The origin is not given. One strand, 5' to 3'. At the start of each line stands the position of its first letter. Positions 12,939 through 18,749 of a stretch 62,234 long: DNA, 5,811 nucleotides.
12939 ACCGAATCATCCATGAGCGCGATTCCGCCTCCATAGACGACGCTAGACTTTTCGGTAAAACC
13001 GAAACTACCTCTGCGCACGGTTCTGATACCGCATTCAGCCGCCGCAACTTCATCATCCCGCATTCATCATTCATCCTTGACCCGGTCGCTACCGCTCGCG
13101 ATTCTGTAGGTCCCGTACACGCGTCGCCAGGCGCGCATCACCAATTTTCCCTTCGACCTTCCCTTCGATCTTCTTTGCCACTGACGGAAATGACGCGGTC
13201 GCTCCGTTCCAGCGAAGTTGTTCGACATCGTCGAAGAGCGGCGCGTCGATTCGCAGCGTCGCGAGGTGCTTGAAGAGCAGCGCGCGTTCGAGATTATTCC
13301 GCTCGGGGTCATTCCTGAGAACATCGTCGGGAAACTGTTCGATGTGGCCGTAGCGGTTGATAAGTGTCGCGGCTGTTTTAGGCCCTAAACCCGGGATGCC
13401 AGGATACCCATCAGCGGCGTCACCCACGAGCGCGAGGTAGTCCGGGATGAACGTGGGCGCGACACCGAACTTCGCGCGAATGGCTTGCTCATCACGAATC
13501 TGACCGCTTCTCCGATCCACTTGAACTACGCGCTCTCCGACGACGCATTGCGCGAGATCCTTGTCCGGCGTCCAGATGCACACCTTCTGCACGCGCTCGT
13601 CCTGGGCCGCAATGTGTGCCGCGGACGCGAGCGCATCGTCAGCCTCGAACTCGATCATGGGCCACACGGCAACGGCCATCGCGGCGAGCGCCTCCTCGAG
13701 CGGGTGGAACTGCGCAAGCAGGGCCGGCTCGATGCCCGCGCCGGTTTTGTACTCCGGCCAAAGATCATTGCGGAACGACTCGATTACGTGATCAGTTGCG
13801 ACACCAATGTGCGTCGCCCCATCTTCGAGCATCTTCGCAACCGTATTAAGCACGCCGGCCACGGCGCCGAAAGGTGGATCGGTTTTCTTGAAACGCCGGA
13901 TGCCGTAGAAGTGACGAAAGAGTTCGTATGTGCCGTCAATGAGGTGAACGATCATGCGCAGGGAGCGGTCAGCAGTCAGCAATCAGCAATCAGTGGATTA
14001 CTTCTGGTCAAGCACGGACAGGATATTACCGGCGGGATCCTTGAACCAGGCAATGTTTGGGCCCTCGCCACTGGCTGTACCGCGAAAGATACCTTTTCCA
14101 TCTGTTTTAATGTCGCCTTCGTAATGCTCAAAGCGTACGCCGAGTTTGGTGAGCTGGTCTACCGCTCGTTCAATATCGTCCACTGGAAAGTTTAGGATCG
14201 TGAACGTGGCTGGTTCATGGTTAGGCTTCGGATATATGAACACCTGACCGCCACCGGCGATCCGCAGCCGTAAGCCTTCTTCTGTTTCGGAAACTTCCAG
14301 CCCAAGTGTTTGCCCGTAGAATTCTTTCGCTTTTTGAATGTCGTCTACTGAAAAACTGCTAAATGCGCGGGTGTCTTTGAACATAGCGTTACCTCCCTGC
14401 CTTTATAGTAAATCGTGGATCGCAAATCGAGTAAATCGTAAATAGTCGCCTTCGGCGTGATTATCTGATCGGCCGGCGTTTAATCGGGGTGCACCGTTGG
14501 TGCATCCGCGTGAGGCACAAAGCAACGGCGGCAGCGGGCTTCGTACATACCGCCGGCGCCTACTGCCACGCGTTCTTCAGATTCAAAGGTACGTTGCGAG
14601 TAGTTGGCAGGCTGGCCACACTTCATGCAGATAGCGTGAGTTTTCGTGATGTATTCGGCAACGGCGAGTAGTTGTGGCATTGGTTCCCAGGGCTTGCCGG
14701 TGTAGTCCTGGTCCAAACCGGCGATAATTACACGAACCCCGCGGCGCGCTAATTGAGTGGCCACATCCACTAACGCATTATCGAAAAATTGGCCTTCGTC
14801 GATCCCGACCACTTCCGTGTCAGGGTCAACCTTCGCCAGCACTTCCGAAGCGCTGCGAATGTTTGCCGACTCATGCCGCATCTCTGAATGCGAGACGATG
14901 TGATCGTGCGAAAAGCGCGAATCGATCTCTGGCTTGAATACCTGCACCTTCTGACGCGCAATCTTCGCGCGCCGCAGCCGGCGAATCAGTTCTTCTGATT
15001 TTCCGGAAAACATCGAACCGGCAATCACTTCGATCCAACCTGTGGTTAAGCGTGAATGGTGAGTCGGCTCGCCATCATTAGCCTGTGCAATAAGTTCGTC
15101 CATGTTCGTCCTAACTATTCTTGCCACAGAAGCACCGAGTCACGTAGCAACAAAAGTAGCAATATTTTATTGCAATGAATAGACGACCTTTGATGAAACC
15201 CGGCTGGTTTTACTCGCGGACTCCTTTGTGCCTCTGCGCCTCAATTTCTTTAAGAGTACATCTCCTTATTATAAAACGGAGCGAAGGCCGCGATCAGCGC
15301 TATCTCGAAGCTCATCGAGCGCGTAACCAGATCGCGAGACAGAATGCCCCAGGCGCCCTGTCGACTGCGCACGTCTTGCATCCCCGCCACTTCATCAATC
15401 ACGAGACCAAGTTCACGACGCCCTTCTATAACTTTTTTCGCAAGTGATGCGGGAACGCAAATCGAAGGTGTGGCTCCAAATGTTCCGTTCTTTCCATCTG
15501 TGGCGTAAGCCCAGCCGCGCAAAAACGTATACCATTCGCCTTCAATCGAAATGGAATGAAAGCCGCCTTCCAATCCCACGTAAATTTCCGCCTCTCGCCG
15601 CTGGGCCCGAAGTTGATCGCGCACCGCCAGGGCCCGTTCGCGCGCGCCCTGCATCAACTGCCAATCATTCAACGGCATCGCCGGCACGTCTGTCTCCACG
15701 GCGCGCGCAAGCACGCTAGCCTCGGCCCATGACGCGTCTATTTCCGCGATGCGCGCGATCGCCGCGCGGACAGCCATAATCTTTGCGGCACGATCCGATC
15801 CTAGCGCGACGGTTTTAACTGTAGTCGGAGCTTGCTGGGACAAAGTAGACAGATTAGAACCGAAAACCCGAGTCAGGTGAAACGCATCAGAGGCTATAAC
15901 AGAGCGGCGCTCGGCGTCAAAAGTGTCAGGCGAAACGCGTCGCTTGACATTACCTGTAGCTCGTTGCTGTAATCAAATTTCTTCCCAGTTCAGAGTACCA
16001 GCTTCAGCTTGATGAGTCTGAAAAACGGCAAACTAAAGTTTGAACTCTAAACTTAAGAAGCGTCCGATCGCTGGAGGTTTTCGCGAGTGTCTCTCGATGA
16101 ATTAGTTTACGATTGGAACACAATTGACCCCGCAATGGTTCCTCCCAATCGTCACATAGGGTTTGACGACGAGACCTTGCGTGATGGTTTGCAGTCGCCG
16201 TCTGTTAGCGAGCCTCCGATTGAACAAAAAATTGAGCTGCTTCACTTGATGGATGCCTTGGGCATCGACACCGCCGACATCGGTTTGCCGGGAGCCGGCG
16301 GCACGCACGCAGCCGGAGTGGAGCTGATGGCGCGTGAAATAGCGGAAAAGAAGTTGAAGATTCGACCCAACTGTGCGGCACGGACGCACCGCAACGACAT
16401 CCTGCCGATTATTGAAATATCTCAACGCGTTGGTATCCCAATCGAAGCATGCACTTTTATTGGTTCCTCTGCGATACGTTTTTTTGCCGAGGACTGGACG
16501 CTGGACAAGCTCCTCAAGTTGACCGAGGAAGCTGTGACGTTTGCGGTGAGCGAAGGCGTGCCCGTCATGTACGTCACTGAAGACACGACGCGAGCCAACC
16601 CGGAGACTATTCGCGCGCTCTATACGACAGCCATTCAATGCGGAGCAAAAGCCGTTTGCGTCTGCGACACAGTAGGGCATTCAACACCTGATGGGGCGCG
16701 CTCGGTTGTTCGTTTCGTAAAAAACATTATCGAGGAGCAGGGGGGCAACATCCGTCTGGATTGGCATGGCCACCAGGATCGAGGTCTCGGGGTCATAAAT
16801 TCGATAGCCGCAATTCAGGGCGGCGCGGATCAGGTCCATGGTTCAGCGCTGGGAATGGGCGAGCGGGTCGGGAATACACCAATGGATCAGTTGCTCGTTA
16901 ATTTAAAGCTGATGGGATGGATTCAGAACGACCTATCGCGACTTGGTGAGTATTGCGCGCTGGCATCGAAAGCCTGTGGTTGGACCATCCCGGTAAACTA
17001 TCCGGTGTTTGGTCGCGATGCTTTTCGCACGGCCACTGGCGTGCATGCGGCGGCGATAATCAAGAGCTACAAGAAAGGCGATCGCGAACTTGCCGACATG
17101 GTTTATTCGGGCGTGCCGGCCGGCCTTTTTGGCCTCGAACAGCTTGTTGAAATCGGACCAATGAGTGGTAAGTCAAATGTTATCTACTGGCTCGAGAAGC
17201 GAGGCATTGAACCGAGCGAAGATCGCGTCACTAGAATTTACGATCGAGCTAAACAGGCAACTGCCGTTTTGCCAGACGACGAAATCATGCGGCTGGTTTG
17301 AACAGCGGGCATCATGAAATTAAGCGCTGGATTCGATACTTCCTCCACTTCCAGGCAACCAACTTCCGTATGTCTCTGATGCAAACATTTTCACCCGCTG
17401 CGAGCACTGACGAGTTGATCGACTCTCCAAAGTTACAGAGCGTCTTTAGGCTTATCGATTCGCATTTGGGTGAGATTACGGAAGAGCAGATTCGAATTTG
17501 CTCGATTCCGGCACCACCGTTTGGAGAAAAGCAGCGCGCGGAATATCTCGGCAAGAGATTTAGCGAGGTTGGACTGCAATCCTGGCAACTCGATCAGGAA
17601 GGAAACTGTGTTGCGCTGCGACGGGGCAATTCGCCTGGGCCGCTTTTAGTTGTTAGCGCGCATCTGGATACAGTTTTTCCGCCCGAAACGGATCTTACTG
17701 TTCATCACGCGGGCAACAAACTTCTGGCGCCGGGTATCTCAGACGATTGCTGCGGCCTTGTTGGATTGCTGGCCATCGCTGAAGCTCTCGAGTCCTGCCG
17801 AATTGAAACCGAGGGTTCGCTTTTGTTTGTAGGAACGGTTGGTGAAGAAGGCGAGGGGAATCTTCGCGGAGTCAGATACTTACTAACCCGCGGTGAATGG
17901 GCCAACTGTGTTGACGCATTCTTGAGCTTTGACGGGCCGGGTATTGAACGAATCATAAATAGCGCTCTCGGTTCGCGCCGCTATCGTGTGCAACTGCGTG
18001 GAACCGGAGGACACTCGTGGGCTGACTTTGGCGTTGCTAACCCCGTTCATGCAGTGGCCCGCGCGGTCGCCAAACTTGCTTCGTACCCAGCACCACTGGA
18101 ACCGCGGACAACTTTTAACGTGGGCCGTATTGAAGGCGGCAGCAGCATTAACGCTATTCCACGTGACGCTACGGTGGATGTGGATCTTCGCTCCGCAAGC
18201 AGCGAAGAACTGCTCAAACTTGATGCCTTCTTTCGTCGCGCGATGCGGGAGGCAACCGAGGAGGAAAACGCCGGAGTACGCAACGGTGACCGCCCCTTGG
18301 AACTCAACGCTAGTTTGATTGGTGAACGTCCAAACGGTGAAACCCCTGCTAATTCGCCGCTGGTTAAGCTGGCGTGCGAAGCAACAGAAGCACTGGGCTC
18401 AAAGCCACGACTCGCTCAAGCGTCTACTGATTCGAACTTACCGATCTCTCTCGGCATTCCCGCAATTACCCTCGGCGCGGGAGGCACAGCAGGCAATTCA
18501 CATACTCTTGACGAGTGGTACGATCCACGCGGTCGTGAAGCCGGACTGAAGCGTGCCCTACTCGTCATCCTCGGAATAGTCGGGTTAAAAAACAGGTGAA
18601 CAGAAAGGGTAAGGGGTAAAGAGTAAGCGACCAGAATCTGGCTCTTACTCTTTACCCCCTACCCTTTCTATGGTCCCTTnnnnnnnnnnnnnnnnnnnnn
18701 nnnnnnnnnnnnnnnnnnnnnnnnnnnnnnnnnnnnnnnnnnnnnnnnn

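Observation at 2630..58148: Intergenic spacers are built from 7-nt-periodic tandem arrays (STRR-like) at a dozen loci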

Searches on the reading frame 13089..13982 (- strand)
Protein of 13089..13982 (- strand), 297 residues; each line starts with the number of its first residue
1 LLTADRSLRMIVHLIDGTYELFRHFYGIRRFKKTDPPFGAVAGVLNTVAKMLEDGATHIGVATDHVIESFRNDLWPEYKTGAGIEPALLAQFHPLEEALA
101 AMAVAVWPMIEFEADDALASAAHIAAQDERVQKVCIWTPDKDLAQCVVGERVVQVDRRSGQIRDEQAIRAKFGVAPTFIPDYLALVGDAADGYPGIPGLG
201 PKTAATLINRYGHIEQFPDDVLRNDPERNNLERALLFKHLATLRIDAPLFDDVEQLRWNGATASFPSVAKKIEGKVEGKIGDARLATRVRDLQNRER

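Call 9: search_protein_families(library=pfam, proteins=[window:13089-13982:-])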
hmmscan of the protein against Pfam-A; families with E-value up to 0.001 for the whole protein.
window:13089-13982:- (297 aa): 2 families
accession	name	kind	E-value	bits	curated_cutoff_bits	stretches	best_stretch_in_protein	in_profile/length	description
PF02739.22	5_3_exonuc_N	-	1.6e-29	103.2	34.3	1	13-173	3-164/164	5'-3' exonuclease, N-terminal resolvase-like domain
PF01367.25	5_3_exonuc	-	5.1e-20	72.2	40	1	174-261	1-94/97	5'-3' exonuclease, C-terminal SAM fold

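Call 11: find_related_loci(query=window:13089-13982:-, collection=genome_contigs, flank=10000)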
Query window:13089-13982:- (297 aa) in genome_contigs; peptide patterns used: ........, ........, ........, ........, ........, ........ (x = any residue, [..] = any of these).
599 stretches matched a pattern (row limit reached: there are more); 474 encode a relative of the query (tblastn E <= 1e-3); the best 80 are kept; 80 distinct loci.
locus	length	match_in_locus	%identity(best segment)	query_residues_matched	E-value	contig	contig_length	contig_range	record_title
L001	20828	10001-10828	78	10-297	3e-149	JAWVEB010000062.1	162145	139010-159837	MAG: Blastocatellia bacterium isolate BP_42 scaffold_1823761, whole genome shotgun sequence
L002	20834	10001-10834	81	6-295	1e-148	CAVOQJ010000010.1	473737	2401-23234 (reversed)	MAG: Blastocatellia bacterium isolate MFD09848.bin.2.92 genome assembly, contig: contig_20733, whole genome shotgun sequ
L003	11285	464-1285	83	10-295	7e-148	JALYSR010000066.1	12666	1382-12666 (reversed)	MAG: Acidobacteriota bacterium isolate LIV bin9 SD1460-62_k127_491645, whole genome shotgun sequence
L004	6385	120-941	79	9-295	9e-148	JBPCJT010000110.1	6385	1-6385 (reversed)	MAG: Gemmatimonadaceae bacterium isolate TH_ant_mag_33 S1Ck127_2453164_flag_1_multi_7.0000_len_6385, whole genome shotgu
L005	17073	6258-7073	80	10-293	4e-146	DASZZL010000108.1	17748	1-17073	MAG TPA_asm: Pyrinomonadaceae bacterium isolate SMAG_U6235 k141_250241, whole genome shotgun sequence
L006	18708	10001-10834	78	8-297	5e-146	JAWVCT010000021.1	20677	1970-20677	MAG: Blastocatellia bacterium isolate BP_39 scaffold_4137346, whole genome shotgun sequence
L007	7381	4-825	81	10-295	3e-145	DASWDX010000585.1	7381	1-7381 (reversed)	MAG TPA_asm: Pyrinomonadaceae bacterium isolate SMAG_U2747 k141_126186, whole genome shotgun sequence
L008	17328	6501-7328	80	10-297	5e-145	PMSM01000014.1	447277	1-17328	MAG: Blastocatellia bacterium isolate palsa_120 73.20110700_P1D.8_contig_108, whole genome shotgun sequence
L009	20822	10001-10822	80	9-294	6e-144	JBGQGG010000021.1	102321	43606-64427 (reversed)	MAG: Pyrinomonadaceae bacterium isolate OBJ2_061818_090_33 k141_52959_length_102321_cov_33.5184, whole genome shotgun se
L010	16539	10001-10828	79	5-293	1e-142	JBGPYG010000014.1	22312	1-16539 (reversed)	MAG: Pyrinomonadaceae bacterium isolate OBJ1_062018_090_19 k141_600442_length_22312_cov_27.7659, whole genome shotgun se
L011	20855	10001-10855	76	1-297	2e-142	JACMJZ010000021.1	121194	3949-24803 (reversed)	MAG: Pyrinomonadaceae bacterium isolate ES-bin-189 ES-bin-189-contig-k141_7745930, whole genome shotgun sequence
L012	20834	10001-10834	78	6-295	4e-142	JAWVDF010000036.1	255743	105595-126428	MAG: Blastocatellia bacterium isolate BP_40 scaffold_457367, whole genome shotgun sequence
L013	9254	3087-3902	80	10-293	6e-142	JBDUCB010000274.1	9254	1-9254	MAG: bacterium isolate cluster4_bin.37 NODE_21476_length_9254_cov_6.425807, whole genome shotgun sequence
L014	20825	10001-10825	75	10-297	7e-142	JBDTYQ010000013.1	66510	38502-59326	MAG: bacterium isolate cluster4_bin.143 NODE_309_length_66510_cov_16.076383, whole genome shotgun sequence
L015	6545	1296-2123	74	9-297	7e-142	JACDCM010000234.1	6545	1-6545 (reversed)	MAG: Gemmatimonadaceae bacterium isolate MGR_bin308 SD2897_NODE_3455_length_6545_cov_1.145840, whole genome shotgun sequ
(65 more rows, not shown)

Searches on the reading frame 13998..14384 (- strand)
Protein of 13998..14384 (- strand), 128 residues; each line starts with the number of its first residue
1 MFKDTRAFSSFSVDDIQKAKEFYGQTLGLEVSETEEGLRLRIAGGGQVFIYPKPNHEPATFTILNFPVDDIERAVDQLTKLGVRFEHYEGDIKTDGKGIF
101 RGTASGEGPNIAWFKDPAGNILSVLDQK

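Call 9: search_protein_families(library=pfam, proteins=[window:13998-14384:-])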
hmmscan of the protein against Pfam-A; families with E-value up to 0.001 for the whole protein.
window:13998-14384:- (128 aa): 3 families
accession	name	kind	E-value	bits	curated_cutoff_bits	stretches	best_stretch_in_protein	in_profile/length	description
PF00903.31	Glyoxalase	-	2.7e-12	47.6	20.6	1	12-122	8-119/121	Glyoxalase/Bleomycin resistance protein/Dioxygenase superfamily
PF22677.2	Ble-like_N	-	3.9e-09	36.6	24.5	1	13-36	9-33/41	Bleomycin resistance protein-like N-terminal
PF18029.7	Glyoxalase_6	-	3.5e-05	24.9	23.6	1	12-120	5-101/106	Glyoxalase-like domain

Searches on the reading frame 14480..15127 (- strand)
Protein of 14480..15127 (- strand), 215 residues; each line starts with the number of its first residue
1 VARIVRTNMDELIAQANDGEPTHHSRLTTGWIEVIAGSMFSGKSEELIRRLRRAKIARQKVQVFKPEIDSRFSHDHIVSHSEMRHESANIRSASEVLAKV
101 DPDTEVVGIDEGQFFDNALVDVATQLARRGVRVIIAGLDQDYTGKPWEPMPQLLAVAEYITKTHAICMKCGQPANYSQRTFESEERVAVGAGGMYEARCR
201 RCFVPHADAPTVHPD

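Call 9: search_protein_families(library=pfam, proteins=[window:14480-15127:-])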
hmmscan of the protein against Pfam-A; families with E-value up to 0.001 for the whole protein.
window:14480-15127:- (215 aa): 1 family
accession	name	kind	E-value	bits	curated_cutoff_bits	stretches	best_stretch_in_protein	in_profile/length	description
PF00265.24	TK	-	2.6e-51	174.4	20.6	1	30-203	1-176/176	Thymidine kinase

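Call 32: find_encoding_contigs(protein=window:14480-15127:-, flank=10000, max_places=10)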
Protein window:14480-15127:- (215 aa): no gene with exactly this product is on record in the collection.

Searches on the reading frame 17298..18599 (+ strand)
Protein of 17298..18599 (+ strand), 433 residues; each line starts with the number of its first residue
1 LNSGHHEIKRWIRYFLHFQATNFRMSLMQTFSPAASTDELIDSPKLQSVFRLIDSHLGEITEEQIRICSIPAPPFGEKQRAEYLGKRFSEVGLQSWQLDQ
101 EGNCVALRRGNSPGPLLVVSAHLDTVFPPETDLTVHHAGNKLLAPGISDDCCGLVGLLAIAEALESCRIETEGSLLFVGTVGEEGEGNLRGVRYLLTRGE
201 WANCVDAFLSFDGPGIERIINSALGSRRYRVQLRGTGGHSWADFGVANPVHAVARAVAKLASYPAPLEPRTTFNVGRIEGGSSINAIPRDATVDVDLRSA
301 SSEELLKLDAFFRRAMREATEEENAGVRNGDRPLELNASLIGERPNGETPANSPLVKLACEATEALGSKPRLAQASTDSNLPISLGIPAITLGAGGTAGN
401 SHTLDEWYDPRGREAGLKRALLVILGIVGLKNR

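Call 9: search_protein_families(library=pfam, proteins=[window:17298-18599:+])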
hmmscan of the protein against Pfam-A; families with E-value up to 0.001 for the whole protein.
window:17298-18599:+ (433 aa): 3 families
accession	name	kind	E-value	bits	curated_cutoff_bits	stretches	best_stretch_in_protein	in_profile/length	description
PF01546.33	Peptidase_M20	-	2.8e-18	67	24.6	1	119-417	2-197/206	Peptidase family M20/M25/M40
PF07687.19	M20_dimer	-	3.6e-15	56.3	21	1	225-322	5-105/107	Peptidase dimerisation domain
PF04389.22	Peptidase_M28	-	6.6e-10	39.5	21.3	1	103-217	1-98/193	Peptidase family M28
